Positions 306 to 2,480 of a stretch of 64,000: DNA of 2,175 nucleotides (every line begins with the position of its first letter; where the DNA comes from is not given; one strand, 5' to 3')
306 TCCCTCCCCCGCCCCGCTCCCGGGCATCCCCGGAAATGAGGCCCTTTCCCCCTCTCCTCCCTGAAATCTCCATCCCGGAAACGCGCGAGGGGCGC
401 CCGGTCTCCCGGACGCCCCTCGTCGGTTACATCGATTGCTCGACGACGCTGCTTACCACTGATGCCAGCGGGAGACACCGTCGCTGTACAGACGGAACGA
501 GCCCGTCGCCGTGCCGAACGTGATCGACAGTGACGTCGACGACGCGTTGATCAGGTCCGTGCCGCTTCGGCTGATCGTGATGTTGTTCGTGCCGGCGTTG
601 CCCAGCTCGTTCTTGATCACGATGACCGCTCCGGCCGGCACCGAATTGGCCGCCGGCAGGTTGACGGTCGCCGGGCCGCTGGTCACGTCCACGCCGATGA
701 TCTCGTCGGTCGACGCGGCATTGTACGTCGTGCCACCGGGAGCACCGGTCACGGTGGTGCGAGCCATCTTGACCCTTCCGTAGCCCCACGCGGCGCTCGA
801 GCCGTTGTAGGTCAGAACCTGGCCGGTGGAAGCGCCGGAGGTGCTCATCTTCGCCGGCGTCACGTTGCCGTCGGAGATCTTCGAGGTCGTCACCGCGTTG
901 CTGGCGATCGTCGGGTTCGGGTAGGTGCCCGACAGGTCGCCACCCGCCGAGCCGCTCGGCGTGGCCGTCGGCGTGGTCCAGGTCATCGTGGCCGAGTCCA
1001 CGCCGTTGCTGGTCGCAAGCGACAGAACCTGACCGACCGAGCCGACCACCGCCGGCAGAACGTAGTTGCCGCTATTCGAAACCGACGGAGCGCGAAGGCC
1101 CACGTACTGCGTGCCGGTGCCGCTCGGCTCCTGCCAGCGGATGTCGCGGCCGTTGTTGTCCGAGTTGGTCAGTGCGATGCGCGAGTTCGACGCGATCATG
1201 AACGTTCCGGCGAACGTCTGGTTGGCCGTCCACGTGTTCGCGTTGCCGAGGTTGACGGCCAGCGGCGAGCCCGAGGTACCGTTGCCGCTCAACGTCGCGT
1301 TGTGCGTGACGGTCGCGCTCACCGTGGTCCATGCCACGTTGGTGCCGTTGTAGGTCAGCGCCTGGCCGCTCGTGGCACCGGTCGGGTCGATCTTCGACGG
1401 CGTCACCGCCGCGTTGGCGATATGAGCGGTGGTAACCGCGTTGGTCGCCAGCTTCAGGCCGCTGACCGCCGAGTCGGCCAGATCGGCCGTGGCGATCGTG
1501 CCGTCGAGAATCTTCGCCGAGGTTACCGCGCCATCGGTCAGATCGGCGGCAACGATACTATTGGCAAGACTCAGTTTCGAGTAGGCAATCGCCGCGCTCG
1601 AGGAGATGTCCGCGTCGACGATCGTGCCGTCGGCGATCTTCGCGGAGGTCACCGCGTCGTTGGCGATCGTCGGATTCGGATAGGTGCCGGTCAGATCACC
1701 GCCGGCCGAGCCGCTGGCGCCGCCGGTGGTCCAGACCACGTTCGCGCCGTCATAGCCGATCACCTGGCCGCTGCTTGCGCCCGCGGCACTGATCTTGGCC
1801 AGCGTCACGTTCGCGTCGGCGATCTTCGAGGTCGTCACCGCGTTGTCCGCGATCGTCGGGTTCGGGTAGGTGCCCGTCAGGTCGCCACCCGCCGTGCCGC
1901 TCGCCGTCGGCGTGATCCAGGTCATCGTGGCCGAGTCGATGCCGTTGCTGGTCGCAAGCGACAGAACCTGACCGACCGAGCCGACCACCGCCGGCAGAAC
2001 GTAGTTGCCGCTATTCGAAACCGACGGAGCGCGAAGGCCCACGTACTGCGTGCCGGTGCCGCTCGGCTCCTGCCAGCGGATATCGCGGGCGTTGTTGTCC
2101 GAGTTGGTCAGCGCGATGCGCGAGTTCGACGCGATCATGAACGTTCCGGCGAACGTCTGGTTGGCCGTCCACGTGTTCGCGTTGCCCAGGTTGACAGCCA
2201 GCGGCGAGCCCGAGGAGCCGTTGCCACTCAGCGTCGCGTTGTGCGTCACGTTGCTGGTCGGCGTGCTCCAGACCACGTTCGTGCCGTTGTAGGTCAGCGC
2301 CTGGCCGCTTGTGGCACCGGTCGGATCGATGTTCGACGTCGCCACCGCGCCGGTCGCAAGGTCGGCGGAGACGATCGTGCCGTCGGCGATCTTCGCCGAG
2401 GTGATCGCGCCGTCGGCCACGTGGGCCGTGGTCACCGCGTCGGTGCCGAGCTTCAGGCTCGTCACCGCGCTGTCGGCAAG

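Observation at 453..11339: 3,628-aa secreted protein made almost entirely of a 10-residue (30-nt) repeat: a tail-fibre-like giant fibre without a T9SS tail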

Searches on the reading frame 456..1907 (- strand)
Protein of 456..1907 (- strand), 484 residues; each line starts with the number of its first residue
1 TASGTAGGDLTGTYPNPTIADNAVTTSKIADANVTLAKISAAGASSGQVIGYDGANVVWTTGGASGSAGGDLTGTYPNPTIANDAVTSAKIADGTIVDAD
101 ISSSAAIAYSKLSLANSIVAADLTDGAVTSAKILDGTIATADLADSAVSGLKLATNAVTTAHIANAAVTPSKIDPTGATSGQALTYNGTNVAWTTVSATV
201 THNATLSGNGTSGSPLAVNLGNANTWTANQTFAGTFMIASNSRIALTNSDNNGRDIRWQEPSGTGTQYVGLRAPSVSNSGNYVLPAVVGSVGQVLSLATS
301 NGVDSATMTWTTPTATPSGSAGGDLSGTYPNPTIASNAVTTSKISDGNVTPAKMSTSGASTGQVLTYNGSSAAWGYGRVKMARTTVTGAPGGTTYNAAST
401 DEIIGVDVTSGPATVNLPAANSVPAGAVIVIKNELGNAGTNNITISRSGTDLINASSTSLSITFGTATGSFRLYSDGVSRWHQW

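Call 60: predict_structure(alignment_id=A3)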
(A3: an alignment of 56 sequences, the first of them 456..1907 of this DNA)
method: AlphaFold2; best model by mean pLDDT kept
length: 484 residues; sequences in the alignment: 56
mean_pLDDT: 63.9   pTM: 0.35
mean pLDDT of the five models: 63.9, 63.4, 63.1, 61.9, 61.1
residues with pLDDT >= 90: 81; 70-90: 100; 50-70: 153; < 50: 150
segments of 3 or more residues with pLDDT < 50: 1-8, 62-132, 134-172, 199-205, 223-226, 265-268, 316-320
pLDDT, mean of each block of 10 residues (from residue 1): 42 57 67 63 59 67 41 36 39 42 37 39 39 43 44 42 41 59 79 69 50 55 50 62 61 58 51 53 84 86 81 62 57 71 65 60 73 66 78 92 93 96 94 90 93 92 82 96 94
secondary structure, 60 per line:
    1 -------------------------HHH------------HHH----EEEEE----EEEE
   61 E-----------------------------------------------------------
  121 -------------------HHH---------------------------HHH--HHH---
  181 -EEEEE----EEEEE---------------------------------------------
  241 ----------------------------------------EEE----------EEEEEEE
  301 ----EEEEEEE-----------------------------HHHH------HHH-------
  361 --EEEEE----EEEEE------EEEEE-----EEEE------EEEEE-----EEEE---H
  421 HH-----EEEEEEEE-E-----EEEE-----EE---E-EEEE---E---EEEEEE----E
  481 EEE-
elements in order: E48-52 E57-61 E182-186 E191-195 E281-283 E294-300 E305-311 H341-344 E363-367 E372-376 E383-387 E393-396 E403-407 E413-416 E428-435 E443-446 E459-462 E470-475 E480-483

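Call 66: fold_search(model_id=the predicted structure, library=pdb)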
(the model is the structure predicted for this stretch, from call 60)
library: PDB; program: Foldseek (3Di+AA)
matches with E <= 10: 15; with E <= 0.001: 11
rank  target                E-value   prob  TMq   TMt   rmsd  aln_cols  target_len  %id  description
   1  9f4b_FA               6.5e-07  1.00  0.19  0.16   2.5       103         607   21  Pre-assembled baseplate cup of Klebsiella phage KP1 variant vB_Kpn_Lilla1 (released 2025-05-14)
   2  9f4a_LS               4.1e-06  1.00  0.19  0.15   3.8       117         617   24  Interface between baseplate cup and extended tail tube/sheath of Klebsiella phage KP1 variant vB_Kpn_Lilla1 (released 2025-05-14)
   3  24qj                  5.0e-06  1.00  0.18  0.19  19.6       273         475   17  Crystal structure of a tailspike depolymerase (Solidus_gp83) from Acinetobacter phage Solidus (released 2026-03-25)
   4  7rej_B                1.1e-05  1.00  0.20  0.35   3.6       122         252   22  Tailspike protein 4 (TSP4) from phage CBA120, residues 1-335, obtained in the presence of NaK-Tartrate (released 2022-02-23)
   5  7rej_A                1.7e-05  1.00  0.19  0.28   4.2       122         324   22  Tailspike protein 4 (TSP4) from phage CBA120, residues 1-335, obtained in the presence of NaK-Tartrate (released 2022-02-23)
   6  7rfv                  2.8e-05  1.00  0.20  0.37   4.3       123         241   22  Tailspike protein 4 (TSP4) from phage CBA120, residues 1-250, obtained in the presence of PEG8000 (released 2022-02-23)
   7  7rfo_B                3.1e-05  1.00  0.19  0.27  27.8       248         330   14  SeMet Tailspike protein 4 (TSP4) phage CBA120, residues 1-335, obtained in the presence of LiSO4 (released 2022-02-23)
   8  7rfo_A                3.6e-05  1.00  0.19  0.27  27.1       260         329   14  SeMet Tailspike protein 4 (TSP4) phage CBA120, residues 1-335, obtained in the presence of LiSO4 (released 2022-02-23)
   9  5iv5_AC               8.6e-05  1.00  0.18  0.15   3.0       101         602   20  Cryo-electron microscopy structure of the hexagonal pre-attachment T4 baseplate-tail tube complex (released 2016-05-18)
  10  9ny6_C                2.0e-04  1.00  0.17  0.27  27.6       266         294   12  Pseudomonas phage Pa223 capsid spike (released 2025-08-06)
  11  7rfo_C                2.1e-04  1.00  0.20  0.28   4.0       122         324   21  SeMet Tailspike protein 4 (TSP4) phage CBA120, residues 1-335, obtained in the presence of LiSO4 (released 2022-02-23)
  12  8u5d_B                2.5e+00  0.01  0.07  0.18  14.4       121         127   13  Crystal Structure of C-terminal domain of Clostridium perfringens Enterotoxin in Space Group P 41 21 2 (released 2023-12-20)
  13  6iau_A                4.5e+00  0.01  0.04  0.05  14.7        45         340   13  Amine Dehydrogenase from Cystobacter fuscus in complex with NADP+ and cyclohexylamine (released 2019-03-27)
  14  6iau_B                4.5e+00  0.01  0.04  0.05  14.7        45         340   13  Amine Dehydrogenase from Cystobacter fuscus in complex with NADP+ and cyclohexylamine (released 2019-03-27)
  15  7qzl_A                9.0e+00  0.01  0.04  0.05  14.7        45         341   13  Amine Dehydrogenase from Cystobacter fuscus (CfusAmDH) W145A mutant with NADP+ and pentylamine (released 2022-12-07)

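Call 67: fold_search(model_id=the predicted structure, library=viral)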
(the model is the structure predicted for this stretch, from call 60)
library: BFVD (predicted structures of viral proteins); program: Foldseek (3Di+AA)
matches with E <= 10: 253; with E <= 0.001: 97
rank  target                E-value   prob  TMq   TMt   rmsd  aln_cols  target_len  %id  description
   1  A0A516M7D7            7.7e-13  1.00  0.22  0.29   4.1       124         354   29  (no name in the UniProt tables at hand)
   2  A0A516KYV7            9.0e-11  1.00  0.20  0.39   1.8       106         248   29  (no name in the UniProt tables at hand)
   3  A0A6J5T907            3.9e-10  1.00  0.20  0.46  17.6       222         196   19  Uncharacterized protein [uncultured Caudovirales phage]
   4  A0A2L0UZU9            9.4e-10  1.00  0.19  0.25  22.3       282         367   15  Uncharacterized protein [Agrobacterium phage Atu_ph07]
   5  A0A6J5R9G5            1.3e-09  1.00  0.20  0.58   6.0       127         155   24  Uncharacterized protein [uncultured Caudovirales phage]
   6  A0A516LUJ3            1.4e-09  1.00  0.20  0.10  19.9       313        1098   22  (no name in the UniProt tables at hand)
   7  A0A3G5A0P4            2.4e-09  1.00  0.17  0.38  18.3       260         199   19  Uncharacterized protein [Faunusvirus sp.]
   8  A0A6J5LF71            3.3e-09  1.00  0.18  0.19  42.8       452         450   18  Uncharacterized protein [uncultured Caudovirales phage]
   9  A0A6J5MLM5            3.6e-09  1.00  0.18  0.17   2.4       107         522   26  Tail fiber protein [uncultured Caudovirales phage]
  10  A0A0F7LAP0            3.6e-09  1.00  0.21  0.10  16.9       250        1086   21  Glycine-rich domain-containing protein [uncultured marine virus]
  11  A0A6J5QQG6            8.1e-09  1.00  0.21  0.44  19.6       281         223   18  Uncharacterized protein [uncultured Caudovirales phage]
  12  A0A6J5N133            9.2e-09  1.00  0.19  0.22   9.6       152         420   24  Uncharacterized protein [uncultured Caudovirales phage]
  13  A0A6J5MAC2            1.0e-08  1.00  0.18  0.20  26.4       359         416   18  Uncharacterized protein [uncultured Caudovirales phage]
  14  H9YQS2                1.1e-08  1.00  0.21  0.17  57.2       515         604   16  (no name in the UniProt tables at hand)
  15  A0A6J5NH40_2          1.4e-08  1.00  0.21  0.14  51.1       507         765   16  Major tropism determinant N-terminal domain-containing protein [uncultured Caudovirales phage]
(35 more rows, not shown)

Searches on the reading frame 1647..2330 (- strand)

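Call 12: search_protein_families(library=pfam, proteins=[window:1647-2330:-], max_evalue=10)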
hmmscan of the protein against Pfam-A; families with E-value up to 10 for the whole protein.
seq(228 aa): 2 families
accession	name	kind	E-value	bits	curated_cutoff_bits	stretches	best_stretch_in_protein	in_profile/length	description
PF19264.4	DUF5907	-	6.3e-07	29.9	27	2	148-176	14-42/80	Repeat of unknown function (DUF5907)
PF13083.13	KH_KhpA-B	-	0.26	11.7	32.1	1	164-197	17-50/73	KhpA/KhpB, KH domain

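Call 14: search_protein_families(library=phrogs, proteins=[window:1647-2330:-], max_evalue=1)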
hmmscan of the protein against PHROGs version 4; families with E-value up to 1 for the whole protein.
seq(228 aa): 3 families
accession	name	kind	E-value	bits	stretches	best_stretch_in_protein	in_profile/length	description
phrog_28766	-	tail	0.00097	18.6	1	158-206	184-230/472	tail fiber protein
phrog_28023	-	unknown function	0.0035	18.2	2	130-166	29-65/207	-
phrog_12721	-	unknown function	0.076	13.8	1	5-30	80-105/196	-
